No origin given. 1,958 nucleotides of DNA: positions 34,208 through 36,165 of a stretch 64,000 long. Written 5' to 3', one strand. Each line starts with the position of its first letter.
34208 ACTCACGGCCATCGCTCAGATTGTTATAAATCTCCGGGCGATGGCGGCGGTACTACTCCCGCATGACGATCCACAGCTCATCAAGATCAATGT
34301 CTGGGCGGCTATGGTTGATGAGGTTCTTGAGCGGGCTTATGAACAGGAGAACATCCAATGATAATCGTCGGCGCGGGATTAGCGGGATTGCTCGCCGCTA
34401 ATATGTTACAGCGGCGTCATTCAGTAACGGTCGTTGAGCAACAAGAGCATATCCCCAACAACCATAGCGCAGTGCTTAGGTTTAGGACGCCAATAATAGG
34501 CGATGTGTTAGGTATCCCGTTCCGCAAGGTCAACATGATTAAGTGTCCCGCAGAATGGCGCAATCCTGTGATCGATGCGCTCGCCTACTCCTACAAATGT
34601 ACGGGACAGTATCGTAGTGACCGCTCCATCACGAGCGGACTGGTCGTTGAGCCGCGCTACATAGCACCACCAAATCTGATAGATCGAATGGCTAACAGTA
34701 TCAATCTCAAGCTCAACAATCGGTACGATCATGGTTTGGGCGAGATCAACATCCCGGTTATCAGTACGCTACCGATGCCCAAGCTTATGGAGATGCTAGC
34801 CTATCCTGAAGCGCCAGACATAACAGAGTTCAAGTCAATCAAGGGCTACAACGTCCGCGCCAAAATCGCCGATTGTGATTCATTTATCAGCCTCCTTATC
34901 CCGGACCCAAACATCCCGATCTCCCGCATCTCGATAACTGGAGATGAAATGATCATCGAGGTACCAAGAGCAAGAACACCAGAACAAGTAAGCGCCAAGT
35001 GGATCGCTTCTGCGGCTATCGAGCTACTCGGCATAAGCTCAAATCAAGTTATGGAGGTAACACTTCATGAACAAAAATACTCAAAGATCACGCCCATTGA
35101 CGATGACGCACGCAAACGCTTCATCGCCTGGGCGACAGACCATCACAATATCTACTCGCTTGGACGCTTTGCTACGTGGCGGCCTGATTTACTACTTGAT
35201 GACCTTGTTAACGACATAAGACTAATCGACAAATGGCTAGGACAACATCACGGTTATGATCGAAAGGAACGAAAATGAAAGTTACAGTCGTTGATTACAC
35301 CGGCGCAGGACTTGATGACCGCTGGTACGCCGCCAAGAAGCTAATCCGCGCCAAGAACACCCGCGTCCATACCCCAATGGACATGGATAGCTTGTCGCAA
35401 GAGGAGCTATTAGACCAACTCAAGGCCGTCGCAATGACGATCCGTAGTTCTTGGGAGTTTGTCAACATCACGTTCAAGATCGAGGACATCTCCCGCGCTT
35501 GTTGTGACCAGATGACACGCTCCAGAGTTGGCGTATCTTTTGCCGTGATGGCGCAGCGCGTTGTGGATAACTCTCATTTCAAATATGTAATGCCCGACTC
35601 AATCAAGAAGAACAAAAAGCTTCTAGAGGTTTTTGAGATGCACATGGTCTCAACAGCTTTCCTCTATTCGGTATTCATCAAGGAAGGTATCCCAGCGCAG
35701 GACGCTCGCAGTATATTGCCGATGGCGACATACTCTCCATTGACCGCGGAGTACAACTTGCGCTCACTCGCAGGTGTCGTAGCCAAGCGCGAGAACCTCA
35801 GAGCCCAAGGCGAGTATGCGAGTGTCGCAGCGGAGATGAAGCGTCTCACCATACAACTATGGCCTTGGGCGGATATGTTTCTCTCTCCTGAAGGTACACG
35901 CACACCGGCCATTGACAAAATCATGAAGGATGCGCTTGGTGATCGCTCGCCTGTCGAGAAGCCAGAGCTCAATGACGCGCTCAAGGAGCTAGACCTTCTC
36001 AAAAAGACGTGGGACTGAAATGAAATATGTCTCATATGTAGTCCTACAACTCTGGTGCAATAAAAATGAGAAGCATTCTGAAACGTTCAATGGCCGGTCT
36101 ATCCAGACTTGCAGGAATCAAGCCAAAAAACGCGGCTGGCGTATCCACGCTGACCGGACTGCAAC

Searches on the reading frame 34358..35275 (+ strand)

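Call 61: search_protein_families(library=pfam, proteins=[window:34358-35275:+], max_evalue=0.001)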
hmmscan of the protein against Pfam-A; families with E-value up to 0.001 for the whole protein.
window:34358-35275:+ (306 aa): 3 families
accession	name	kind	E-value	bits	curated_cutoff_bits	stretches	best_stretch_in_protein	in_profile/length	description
PF13450.12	NAD_binding_8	-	1.8e-06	28.6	21.9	1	3-32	1-31/68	NAD(P)-binding Rossmann-like domain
PF01266.30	DAO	-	7.4e-05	22.9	27.9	1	2-33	3-35/353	FAD dependent oxidoreductase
PF01494.25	FAD_binding_3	-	0.00088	19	22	0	2-31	5-35/349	FAD binding domain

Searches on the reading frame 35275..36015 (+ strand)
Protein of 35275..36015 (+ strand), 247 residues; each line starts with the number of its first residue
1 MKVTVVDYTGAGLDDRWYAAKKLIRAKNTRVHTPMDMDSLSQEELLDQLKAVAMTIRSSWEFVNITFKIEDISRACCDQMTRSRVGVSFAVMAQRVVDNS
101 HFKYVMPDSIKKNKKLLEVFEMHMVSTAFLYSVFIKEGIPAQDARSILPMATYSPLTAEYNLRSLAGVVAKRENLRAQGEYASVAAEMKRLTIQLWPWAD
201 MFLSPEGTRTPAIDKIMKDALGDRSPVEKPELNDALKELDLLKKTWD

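Call 61: search_protein_families(library=pfam, proteins=[window:35275-36015:+], max_evalue=0.001)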
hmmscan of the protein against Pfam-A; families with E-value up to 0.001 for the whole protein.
window:35275-36015:+ (247 aa): 1 family
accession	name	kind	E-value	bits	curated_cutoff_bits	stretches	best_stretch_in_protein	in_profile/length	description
PF02511.20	Thy1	-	1.2e-30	107.1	24.8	1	5-198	2-191/191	Thymidylate synthase complementing protein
